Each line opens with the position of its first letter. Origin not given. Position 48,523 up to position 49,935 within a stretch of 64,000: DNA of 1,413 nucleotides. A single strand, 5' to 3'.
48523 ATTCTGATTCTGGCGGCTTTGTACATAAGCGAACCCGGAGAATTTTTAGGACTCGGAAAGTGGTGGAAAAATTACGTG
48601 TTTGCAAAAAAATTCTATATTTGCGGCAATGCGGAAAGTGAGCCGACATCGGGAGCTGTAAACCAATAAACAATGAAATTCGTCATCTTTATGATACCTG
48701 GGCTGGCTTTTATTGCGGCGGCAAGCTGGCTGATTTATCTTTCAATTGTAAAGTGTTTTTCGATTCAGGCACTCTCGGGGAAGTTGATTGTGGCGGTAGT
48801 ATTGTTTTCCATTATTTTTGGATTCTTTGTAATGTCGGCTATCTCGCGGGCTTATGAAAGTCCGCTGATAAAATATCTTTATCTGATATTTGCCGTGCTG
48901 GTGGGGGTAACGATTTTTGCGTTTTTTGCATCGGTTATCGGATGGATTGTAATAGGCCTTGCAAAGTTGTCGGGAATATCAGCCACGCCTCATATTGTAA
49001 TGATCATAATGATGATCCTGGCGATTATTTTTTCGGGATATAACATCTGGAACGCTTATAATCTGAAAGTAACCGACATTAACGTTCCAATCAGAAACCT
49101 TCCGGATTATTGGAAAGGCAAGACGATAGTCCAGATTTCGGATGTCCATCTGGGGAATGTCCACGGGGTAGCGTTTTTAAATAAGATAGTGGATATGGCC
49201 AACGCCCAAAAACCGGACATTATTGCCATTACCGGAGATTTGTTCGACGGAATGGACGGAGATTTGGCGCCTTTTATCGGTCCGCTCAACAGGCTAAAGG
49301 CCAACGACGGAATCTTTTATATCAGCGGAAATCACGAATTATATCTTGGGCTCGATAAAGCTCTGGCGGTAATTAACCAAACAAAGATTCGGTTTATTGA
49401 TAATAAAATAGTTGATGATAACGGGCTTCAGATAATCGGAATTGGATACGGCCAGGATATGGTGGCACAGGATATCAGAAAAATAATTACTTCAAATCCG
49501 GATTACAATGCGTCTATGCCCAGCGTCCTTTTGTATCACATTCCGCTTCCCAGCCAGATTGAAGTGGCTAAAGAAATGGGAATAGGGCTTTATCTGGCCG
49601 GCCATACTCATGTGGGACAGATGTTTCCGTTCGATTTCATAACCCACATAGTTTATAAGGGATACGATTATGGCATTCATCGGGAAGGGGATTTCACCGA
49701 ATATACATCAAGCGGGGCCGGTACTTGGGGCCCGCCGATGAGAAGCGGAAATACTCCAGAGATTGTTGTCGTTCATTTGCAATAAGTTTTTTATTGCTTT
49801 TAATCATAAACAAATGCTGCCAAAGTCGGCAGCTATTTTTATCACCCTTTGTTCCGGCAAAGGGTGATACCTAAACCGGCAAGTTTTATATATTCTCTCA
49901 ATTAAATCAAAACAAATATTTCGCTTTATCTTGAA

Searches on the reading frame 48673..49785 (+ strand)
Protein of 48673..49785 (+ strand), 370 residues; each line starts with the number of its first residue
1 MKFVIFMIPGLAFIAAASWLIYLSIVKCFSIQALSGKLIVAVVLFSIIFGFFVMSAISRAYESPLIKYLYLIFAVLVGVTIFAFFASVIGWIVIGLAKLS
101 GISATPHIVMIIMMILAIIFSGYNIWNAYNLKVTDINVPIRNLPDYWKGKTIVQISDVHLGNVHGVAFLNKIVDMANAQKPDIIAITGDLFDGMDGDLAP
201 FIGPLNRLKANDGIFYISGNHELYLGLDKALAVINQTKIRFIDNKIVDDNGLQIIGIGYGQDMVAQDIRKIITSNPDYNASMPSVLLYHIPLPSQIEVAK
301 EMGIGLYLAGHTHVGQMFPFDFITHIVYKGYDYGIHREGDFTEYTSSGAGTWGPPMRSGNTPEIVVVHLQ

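Call 94: search_protein_families(library=pfam, proteins=[window:48673-49785:+], max_evalue=0.01)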
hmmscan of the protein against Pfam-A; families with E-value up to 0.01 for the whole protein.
window:48673-49785:+ (370 aa): 2 families
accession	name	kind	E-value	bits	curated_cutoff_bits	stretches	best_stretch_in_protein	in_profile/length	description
PF00149.33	Metallophos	-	5.6e-13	50.2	21.5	1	151-314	2-190/191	Calcineurin-like phosphoesterase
PF12850.12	Metallophos_2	-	0.002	18.6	27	1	152-317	3-121/154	Calcineurin-like phosphoesterase superfamily domain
